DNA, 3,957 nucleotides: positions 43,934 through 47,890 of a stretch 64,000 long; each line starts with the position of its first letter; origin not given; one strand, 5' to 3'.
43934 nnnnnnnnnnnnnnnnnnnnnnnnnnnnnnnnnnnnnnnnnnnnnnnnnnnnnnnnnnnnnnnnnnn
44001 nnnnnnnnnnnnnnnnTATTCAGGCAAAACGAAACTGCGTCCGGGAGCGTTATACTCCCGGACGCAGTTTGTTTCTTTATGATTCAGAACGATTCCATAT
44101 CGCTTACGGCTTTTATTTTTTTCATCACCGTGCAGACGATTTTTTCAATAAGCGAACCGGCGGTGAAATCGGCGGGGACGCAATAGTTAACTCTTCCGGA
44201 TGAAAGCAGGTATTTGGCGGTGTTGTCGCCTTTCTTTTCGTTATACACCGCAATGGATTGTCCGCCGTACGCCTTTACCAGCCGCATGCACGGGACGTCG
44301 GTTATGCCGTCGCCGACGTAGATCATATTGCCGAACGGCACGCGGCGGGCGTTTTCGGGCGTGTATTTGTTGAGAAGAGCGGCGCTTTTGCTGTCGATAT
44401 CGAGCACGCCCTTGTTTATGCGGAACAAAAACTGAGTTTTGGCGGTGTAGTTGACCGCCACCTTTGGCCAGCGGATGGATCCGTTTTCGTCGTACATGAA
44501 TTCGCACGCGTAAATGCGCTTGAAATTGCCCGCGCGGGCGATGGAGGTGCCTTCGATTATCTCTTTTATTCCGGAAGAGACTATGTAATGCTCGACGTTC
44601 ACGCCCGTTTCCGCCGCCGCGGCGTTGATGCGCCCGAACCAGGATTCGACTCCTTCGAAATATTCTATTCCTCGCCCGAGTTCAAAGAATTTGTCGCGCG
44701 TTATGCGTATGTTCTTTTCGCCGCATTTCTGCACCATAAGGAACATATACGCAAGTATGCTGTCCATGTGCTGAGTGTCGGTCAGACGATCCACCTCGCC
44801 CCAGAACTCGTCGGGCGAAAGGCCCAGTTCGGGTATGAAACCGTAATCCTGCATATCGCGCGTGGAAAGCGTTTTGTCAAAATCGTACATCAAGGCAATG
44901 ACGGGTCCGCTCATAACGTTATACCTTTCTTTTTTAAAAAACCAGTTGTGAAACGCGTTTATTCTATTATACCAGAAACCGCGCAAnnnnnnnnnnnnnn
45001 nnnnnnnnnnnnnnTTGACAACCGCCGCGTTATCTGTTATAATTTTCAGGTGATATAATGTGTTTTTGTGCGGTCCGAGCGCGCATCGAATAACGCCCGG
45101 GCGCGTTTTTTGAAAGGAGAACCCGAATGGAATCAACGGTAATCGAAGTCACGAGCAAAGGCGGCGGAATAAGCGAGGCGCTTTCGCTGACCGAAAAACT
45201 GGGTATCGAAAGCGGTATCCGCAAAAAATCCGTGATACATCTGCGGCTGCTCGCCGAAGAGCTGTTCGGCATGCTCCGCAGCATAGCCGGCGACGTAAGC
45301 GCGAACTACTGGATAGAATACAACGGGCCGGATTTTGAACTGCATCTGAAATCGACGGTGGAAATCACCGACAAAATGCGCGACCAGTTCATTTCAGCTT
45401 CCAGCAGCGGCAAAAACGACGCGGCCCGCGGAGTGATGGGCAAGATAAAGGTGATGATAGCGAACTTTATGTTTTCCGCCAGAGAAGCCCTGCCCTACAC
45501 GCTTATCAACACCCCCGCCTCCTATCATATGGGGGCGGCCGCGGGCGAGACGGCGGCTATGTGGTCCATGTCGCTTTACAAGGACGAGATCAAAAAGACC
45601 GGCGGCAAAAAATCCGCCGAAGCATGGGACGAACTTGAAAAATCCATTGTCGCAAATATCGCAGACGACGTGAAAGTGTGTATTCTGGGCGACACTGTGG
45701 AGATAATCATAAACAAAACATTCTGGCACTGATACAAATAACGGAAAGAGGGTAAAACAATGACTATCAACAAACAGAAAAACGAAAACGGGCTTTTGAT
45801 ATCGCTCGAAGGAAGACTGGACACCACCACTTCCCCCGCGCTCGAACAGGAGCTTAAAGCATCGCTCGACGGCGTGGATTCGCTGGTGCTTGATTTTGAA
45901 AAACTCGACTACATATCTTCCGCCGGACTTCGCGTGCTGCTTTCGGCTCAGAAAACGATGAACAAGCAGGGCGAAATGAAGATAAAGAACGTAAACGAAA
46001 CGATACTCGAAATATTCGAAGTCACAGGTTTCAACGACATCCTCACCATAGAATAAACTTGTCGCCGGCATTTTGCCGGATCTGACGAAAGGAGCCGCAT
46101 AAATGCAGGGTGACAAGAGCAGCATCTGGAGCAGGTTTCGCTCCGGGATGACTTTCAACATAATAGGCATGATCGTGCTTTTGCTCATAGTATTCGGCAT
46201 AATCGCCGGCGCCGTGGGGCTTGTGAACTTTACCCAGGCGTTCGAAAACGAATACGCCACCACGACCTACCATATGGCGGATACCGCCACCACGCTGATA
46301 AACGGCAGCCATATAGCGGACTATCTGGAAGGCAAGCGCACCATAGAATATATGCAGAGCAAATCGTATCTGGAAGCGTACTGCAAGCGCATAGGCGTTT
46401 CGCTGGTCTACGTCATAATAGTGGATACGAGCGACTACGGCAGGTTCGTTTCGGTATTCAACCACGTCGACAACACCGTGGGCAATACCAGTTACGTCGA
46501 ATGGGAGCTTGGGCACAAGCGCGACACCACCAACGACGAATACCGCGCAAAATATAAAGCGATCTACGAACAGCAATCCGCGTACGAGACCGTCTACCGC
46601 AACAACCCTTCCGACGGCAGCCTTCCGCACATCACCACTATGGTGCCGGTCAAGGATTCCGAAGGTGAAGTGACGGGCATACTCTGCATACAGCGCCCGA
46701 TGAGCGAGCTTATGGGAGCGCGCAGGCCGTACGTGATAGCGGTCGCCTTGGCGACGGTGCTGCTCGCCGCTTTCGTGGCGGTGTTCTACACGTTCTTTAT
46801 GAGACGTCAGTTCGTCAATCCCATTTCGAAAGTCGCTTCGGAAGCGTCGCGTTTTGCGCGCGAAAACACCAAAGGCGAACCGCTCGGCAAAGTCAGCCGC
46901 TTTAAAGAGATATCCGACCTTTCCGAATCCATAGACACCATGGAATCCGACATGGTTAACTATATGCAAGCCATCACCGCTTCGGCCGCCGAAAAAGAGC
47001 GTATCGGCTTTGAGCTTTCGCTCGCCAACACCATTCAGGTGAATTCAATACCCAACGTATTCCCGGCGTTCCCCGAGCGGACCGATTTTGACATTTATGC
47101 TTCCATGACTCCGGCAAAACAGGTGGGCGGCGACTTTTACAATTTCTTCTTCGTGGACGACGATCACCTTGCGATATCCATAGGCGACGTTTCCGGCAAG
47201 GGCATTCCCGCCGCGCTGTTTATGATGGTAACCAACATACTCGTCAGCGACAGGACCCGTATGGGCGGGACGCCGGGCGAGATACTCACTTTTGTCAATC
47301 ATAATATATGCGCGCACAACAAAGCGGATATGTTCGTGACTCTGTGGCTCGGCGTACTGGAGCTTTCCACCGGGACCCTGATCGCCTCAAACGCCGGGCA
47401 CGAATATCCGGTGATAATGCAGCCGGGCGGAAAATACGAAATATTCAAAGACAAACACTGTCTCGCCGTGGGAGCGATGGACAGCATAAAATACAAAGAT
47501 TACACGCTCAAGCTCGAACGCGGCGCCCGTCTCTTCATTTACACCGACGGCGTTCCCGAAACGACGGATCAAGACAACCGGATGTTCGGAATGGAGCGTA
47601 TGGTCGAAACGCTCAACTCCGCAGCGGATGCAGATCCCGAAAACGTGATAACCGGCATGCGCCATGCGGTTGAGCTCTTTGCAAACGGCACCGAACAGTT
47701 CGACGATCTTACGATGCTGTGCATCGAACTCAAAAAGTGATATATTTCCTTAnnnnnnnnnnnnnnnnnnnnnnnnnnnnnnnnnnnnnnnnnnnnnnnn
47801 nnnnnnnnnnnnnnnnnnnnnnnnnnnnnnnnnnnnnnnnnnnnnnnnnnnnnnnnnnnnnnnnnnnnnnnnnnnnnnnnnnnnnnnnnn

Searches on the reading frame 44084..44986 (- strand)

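Call 7: search_protein_families(library=pfam, proteins=[window:44084-44986:-], max_evalue=0.01)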
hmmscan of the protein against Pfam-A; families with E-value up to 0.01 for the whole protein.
window:44084-44986:- (300 aa): 1 family
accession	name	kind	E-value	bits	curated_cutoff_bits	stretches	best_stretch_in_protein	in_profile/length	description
PF12710.13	HAD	-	3e-09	38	27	1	33-235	2-189/189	haloacid dehalogenase-like hydrolase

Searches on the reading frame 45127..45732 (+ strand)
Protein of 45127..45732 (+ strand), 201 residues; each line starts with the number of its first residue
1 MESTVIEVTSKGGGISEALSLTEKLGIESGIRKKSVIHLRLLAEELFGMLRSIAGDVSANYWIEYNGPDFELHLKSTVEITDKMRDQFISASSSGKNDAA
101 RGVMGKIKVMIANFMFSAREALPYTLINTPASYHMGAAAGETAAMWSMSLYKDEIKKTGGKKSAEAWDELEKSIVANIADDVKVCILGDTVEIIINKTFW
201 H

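Call 7: search_protein_families(library=pfam, proteins=[window:45127-45732:+], max_evalue=0.01)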
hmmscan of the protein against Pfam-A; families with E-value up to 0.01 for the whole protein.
window:45127-45732:+ (201 aa): 0 families

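Call 28: search_protein_families(library=ncbifam, proteins=[window:45127-45732:+], max_evalue=0.01)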
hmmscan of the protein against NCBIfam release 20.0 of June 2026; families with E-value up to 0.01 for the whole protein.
window:45127-45732:+ (201 aa): 0 families

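Call 62: search_solved_structures(query=A2, max_evalue=10)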
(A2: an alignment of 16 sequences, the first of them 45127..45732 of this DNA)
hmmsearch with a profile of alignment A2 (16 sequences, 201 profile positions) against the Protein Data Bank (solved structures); distinct sequences matched with E-value up to 10: 2.
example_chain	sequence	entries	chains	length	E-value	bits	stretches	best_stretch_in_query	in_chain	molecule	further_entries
5okz_J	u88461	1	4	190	0.25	14.2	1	98-164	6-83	M-phase phosphoprotein 6 homolog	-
6lqs_M6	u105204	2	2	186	0.32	13.8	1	98-164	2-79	M-phase phosphoprotein 6 homolog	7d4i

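Call 63: search_protein_families(library=pfam, alignment_id=A2, max_evalue=10)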
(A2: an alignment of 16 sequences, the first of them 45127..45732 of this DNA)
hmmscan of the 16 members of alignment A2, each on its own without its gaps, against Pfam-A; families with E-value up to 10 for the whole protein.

A. member 1, window:45127-45732:+ (201 aa): 0 families

B. families by the number of members that match (of 16 scanned): 5 families
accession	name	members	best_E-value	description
PF24397.1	VNG_1110C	1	0.086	VNG_1110C-like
PF11142.13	DUF2917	1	0.091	Protein of unknown function (DUF2917)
PF03559.20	Hexose_dehydrat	1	0.15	NDP-hexose 2,3-dehydratase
PF14399.12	BtrH_N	1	0.19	Butirosin biosynthesis protein H, N-terminal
PF03199.21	GSH_synthase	1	0.21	Eukaryotic glutathione synthase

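Call 69: predict_structure(protein=window:45127-45732:+)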
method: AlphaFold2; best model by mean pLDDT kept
length: 201 residues; sequences in the alignment: 1
mean_pLDDT: 59.2   pTM: 0.53
mean pLDDT of the five models: 59.2, 56.6, 53.8, 47.6, 41.8
residues with pLDDT >= 90: 0; 70-90: 50; 50-70: 105; < 50: 46
segments of 3 or more residues with pLDDT < 50: 1-3, 89-94, 119-151
pLDDT, mean of each block of 10 residues (from residue 1): 52 62 72 69 72 67 68 76 60 50 66 57 33 31 44 53 54 57 71 69 49
secondary structure, 60 per line:
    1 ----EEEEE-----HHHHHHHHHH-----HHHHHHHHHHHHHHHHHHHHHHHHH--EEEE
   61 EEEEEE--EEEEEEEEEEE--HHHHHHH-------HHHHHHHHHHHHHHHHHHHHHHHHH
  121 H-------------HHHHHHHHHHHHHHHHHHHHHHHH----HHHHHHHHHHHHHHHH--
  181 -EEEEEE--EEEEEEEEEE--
elements in order: E5-9 H15-24 H30-54 E57-66 E69-79 H82-88 H96-121 H135-158 H163-178 E182-187 E190-199

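Call 74: fold_search(model_id=the predicted structure, library=pdb)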
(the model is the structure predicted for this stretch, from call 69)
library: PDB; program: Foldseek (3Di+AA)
matches with E <= 10: 269; with E <= 0.001: 0
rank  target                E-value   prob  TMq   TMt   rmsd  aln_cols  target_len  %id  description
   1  8ih8_C                2.6e-01  0.54  0.31  0.44   8.4       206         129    9  anti-sigmaF factor and Anti-sigmaF factor antagonist complex(usfx-RsfB) (released 2024-02-28)
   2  8jzt_B                2.6e-01  0.47  0.30  0.40   9.2       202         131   10  The sigF and anti-sigma factor complex (released 2024-10-16)
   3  8jzt_D                3.0e-01  0.44  0.30  0.40   9.5       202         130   10  The sigF and anti-sigma factor complex (released 2024-10-16)
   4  1l0o_A                3.6e-01  0.28  0.28  0.36  11.1       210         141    8  Crystal Structure of the Bacillus stearothermophilus Anti-Sigma Factor SpoIIAB with the Sporulation Sigma Factor Sigma (released 2002-04-03)
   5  8jzt_F                4.5e-01  0.30  0.29  0.39   9.2       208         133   10  The sigF and anti-sigma factor complex (released 2024-10-16)
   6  1til_E                5.4e-01  0.30  0.30  0.39   8.9       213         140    8  Crystal Structures of the ADP and ATP bound forms of the Bacillus Anti-sigma factor SpoIIAB in complex with the Anti-a (released 2004-06-15)
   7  8ih8_D                5.7e-01  0.35  0.31  0.43   8.6       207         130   10  anti-sigmaF factor and Anti-sigmaF factor antagonist complex(usfx-RsfB) (released 2024-02-28)
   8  7mwr_B                5.7e-01  0.08  0.14  0.16  19.8       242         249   14  Structure of De Novo designed beta sheet heterodimer LHD101A53/B4 (released 2022-01-19)
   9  3gwc_E                8.5e-01  0.05  0.18  0.16  18.1       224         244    8  Crystal structure of Mycobacterium tuberculosis thymidylate synthase X bound to FdUMP and FAD (released 2009-04-28)
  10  6mrs                  9.5e-01  0.13  0.18  0.36  11.0       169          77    8  De novo designed protein Peak6 (released 2019-06-12)
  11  7mwr_A                9.5e-01  0.05  0.18  0.18  15.8       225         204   12  Structure of De Novo designed beta sheet heterodimer LHD101A53/B4 (released 2022-01-19)
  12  1th8_A                1.2e+00  0.15  0.28  0.38  10.1       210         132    7  Crystal Structures of the ADP and ATP bound forms of the Bacillus Anti-sigma factor SpoIIAB in complex with the Anti-a (released 2004-06-15)
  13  6dk8_A                1.3e+00  0.06  0.20  0.19  15.5       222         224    7  RetS kinase region without cobalt (released 2019-03-20)
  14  1tid_A                1.3e+00  0.14  0.30  0.38  11.0       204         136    9  Crystal Structures of the ADP and ATP bound forms of the Bacillus Anti-sigma factor SpoIIAB in complex with the Anti-a (released 2004-06-15)
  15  4fmt_B                1.3e+00  0.08  0.22  0.21  12.9       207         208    8  Crystal structure of a ChpT protein (CC_3470) from Caulobacter crescentus CB15 at 2.30 A resolution (released 2012-07-25)
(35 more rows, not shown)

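Call 75: search_protein_families(library=padloc, proteins=[window:45127-45732:+], max_evalue=0.001)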
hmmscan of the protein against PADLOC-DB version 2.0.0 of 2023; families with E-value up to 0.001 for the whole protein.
window:45127-45732:+ (201 aa): 0 families

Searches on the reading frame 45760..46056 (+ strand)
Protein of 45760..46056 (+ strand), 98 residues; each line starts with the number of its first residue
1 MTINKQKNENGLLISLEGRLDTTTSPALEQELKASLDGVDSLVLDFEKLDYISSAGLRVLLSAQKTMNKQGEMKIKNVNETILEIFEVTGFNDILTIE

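Call 7: search_protein_families(library=pfam, proteins=[window:45760-46056:+], max_evalue=0.01)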
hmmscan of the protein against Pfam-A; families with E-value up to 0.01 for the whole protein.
window:45760-46056:+ (98 aa): 2 families
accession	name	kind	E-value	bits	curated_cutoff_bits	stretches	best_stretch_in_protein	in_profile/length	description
PF01740.26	STAS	-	2.2e-17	63.2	22.6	1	3-97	2-99/106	STAS domain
PF13466.11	STAS_2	-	6.3e-13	49.1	29.2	1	14-91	1-79/80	STAS domain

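Call 28: search_protein_families(library=ncbifam, proteins=[window:45760-46056:+], max_evalue=0.01)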
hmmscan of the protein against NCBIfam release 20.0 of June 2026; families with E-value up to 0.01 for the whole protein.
window:45760-46056:+ (98 aa): 4 families
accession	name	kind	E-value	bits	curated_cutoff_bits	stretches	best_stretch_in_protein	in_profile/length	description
TIGR00377.1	ant_ant_sig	superfamily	2.2e-21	75.8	53.45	1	1-97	3-102/108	anti-sigma factor antagonist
TIGR02886.1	spore_II_AA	equivalog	2e-13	50.3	114.75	1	4-97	2-98/106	anti-sigma F factor antagonist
NF033618.0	mlaB_1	equivalog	2.4e-05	24.6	90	1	12-88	10-85/94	lipid asymmetry maintenance protein MlaB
NF008660.1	PRK11660.1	equivalog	0.0012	17.3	614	1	4-86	458-540/572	C4-dicarboxylic acid transporter DauA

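Call 75: search_protein_families(library=padloc, proteins=[window:45760-46056:+], max_evalue=0.001)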
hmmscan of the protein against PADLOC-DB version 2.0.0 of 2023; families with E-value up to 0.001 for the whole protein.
window:45760-46056:+ (98 aa): 0 families

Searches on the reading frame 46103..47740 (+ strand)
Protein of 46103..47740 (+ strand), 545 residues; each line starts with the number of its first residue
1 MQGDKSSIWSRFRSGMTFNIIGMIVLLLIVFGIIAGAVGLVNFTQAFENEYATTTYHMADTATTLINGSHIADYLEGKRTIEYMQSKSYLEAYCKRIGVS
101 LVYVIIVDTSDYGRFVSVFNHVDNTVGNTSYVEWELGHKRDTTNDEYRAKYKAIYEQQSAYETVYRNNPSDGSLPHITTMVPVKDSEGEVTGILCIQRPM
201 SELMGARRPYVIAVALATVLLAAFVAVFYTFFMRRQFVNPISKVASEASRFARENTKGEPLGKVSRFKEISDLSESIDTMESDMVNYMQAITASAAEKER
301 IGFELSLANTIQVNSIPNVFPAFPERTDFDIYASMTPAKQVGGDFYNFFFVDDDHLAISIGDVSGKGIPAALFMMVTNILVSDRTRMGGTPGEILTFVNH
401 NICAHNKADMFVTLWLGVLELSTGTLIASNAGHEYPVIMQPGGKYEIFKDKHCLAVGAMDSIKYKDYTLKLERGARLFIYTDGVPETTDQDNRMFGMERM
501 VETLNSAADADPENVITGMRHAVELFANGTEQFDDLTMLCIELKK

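Call 7: search_protein_families(library=pfam, proteins=[window:46103-47740:+], max_evalue=0.01)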
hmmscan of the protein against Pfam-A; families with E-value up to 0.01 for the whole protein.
window:46103-47740:+ (545 aa): 2 families
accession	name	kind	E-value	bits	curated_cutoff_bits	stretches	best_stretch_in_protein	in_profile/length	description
PF07228.17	SpoIIE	-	2.3e-45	155.4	25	1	352-543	1-191/192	Stage II sporulation protein E (SpoIIE)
PF02743.24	dCache_1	-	0.0098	15.9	45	0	142-202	92-154/240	Cache domain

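Call 28: search_protein_families(library=ncbifam, proteins=[window:46103-47740:+], max_evalue=0.01)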
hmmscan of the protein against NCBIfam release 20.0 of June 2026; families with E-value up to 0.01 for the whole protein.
window:46103-47740:+ (545 aa): 8 families
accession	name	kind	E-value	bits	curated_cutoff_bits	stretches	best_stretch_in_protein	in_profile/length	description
NF045505.1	RR_RssB_Pseudo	equivalog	6.5e-14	51.8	700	1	318-541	165-389/394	two-component system response regulator RssB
NF038263.1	prot_phos_SiaA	equivalog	1.3e-11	43.8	700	1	212-542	309-656/658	biofilm regulation protein phosphatase SiaA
NF033092.0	HK_WalK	equivalog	6.9e-07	28.2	725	1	20-300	9-259/594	cell wall metabolism sensor histidine kinase WalK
TIGR02865.1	spore_II_E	equivalog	1.1e-06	27.1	490.8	1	339-539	564-759/764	stage II sporulation protein E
NF058527.1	HistKinChvGCaul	equivalog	8.3e-05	21.5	740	1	178-297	196-312/535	two-component sensor histidine kinase ChvG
NF008184.0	PRK10935.1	equivalog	0.0004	19.1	553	1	211-299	150-237/565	nitrate/nitrite two-component system sensor histidine kinase NarQ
NF053592.1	HK_near_YfiR_like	equivalog_domain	0.0051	16.4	194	1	149-255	91-193/223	sensor histidine kinase, YfiR-like protein-associated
NF040691.1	MtrAB_MtrB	equivalog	0.0097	15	450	0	156-285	134-258/507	MtrAB system histidine kinase MtrB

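Call 75: search_protein_families(library=padloc, proteins=[window:46103-47740:+], max_evalue=0.001)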
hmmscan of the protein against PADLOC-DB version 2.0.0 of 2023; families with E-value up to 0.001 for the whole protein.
window:46103-47740:+ (545 aa): 0 families
